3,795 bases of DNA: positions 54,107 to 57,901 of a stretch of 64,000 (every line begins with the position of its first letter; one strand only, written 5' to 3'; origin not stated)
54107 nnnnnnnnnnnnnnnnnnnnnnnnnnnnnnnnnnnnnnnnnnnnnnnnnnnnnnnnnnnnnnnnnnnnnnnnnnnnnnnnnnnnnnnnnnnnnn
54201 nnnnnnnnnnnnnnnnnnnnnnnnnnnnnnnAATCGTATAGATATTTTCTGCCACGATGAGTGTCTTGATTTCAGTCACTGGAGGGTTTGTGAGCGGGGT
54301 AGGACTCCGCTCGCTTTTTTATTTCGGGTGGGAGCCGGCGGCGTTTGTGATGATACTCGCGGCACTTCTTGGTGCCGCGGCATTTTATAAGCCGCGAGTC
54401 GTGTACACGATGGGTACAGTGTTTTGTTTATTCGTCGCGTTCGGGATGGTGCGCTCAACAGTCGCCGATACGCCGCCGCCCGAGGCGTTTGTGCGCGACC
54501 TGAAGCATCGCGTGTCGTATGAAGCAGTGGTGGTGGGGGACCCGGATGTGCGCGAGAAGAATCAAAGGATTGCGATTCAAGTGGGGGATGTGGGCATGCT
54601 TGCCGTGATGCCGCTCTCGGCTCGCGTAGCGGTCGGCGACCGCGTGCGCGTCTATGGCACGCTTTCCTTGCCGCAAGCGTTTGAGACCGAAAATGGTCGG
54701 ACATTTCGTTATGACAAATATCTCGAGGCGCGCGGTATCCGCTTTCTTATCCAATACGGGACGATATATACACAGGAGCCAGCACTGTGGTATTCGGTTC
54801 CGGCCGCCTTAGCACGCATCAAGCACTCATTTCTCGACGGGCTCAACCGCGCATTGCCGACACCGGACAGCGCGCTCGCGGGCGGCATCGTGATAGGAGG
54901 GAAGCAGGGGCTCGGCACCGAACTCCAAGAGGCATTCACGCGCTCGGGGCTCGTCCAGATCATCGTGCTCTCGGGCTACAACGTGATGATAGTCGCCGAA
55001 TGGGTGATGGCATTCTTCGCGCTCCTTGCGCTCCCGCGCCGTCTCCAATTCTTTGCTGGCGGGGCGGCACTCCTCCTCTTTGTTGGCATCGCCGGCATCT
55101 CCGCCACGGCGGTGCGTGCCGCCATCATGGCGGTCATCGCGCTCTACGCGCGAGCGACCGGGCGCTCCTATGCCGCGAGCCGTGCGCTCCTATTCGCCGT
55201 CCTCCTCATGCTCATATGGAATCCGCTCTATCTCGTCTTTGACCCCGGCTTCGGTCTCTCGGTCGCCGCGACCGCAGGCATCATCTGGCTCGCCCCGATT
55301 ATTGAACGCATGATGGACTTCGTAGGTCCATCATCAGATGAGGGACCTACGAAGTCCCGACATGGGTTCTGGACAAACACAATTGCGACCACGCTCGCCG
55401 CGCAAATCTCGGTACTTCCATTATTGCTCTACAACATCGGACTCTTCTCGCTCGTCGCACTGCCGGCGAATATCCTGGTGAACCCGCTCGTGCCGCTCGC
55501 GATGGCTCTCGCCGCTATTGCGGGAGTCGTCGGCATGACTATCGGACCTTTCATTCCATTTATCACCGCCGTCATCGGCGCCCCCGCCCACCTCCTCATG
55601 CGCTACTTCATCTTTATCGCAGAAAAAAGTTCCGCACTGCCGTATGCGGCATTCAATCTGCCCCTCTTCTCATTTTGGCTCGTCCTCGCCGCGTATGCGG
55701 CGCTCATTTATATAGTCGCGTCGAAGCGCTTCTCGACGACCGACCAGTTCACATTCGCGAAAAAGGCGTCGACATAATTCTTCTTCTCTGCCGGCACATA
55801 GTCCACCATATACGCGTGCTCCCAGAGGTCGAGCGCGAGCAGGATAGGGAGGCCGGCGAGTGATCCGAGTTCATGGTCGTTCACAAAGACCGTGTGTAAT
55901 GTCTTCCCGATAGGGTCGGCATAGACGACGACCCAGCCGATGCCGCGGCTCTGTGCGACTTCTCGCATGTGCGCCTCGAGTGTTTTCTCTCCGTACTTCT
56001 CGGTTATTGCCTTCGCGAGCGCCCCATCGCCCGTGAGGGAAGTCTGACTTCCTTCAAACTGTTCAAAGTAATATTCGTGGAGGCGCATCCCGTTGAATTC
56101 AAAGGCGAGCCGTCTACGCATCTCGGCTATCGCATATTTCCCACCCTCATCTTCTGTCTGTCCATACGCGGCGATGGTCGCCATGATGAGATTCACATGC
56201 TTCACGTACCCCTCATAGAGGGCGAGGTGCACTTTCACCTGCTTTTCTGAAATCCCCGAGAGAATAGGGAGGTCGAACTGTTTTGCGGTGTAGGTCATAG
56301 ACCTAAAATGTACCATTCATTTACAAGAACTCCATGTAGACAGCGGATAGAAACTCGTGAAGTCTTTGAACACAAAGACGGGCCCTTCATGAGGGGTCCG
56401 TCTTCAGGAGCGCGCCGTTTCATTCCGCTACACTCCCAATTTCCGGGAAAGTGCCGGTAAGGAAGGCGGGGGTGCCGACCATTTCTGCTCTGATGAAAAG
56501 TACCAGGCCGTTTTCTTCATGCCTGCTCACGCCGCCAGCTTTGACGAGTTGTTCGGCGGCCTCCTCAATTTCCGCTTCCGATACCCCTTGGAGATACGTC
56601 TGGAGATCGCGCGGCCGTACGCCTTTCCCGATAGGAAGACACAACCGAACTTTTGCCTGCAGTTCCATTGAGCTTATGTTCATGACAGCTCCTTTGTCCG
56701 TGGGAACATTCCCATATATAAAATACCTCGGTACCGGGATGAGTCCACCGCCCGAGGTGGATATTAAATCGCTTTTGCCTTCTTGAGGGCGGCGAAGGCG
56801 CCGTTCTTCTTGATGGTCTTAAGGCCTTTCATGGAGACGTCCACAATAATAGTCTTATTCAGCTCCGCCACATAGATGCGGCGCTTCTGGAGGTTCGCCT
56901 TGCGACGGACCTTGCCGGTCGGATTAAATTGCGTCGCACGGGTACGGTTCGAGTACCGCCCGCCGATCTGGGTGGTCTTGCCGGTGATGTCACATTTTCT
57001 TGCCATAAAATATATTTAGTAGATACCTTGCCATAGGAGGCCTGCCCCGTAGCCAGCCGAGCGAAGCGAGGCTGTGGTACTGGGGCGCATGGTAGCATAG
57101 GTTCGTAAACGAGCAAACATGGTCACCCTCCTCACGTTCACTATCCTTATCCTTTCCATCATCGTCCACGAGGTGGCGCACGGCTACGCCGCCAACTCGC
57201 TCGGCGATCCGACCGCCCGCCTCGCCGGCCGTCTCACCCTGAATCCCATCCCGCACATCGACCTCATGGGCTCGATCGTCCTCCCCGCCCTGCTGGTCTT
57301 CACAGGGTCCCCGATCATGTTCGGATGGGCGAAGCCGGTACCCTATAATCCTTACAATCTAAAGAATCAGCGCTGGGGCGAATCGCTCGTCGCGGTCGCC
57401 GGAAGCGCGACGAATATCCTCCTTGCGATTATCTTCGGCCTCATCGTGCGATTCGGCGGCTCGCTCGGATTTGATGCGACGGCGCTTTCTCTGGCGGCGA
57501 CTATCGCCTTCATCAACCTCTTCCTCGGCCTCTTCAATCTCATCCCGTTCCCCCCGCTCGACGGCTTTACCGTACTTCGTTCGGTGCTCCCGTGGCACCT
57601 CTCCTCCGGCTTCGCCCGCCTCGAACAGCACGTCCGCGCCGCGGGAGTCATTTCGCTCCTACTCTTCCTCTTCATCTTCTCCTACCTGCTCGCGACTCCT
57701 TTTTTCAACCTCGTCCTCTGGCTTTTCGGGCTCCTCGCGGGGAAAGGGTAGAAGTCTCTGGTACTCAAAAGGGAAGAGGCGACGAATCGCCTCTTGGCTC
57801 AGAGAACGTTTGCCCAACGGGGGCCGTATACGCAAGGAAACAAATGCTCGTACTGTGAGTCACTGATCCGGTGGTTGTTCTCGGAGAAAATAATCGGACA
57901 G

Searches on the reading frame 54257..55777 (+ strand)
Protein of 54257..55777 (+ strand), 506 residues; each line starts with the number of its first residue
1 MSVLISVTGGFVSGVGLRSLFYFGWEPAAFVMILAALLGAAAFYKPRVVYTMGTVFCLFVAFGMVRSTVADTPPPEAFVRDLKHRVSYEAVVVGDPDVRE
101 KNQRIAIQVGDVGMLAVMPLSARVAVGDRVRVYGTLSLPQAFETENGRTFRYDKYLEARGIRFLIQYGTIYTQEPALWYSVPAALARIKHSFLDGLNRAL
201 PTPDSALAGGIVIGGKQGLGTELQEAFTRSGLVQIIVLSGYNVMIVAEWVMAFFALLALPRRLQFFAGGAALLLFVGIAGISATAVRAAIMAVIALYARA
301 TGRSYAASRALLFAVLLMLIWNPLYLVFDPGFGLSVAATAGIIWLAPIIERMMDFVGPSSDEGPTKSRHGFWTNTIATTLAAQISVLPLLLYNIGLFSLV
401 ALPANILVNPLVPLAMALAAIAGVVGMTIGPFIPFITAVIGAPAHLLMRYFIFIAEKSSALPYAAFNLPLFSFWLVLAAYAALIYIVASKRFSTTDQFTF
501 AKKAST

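Call 46: search_protein_families(library=pfam, proteins=[window:54257-55777:+], max_evalue=1)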
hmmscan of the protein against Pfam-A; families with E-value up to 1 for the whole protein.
window:54257-55777:+ (506 aa): 3 families
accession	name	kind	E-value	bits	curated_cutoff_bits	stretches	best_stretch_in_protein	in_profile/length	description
PF03772.21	Competence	-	3.2e-44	151.8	23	1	212-489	2-266/270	Competence protein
PF13567.11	DUF4131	-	2.5e-11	44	31.6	1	28-164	7-156/165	Domain of unknown function (DUF4131)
PF18614.7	RNase_II_C_S1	-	0.17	12.2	26.6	1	88-132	3-42/59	RNase II-type exonuclease C-terminal S1 domain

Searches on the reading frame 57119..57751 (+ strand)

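Call 9: search_protein_families(library=pfam, proteins=[window:57119-57751:+], max_evalue=0.1)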
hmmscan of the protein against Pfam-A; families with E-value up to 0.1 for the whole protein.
window:57119-57751:+ (210 aa): 1 family
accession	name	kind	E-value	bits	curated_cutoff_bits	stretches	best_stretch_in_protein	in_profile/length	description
PF02163.28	Peptidase_M50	-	2.2e-15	57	27.2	2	121-182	158-220/221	Peptidase family M50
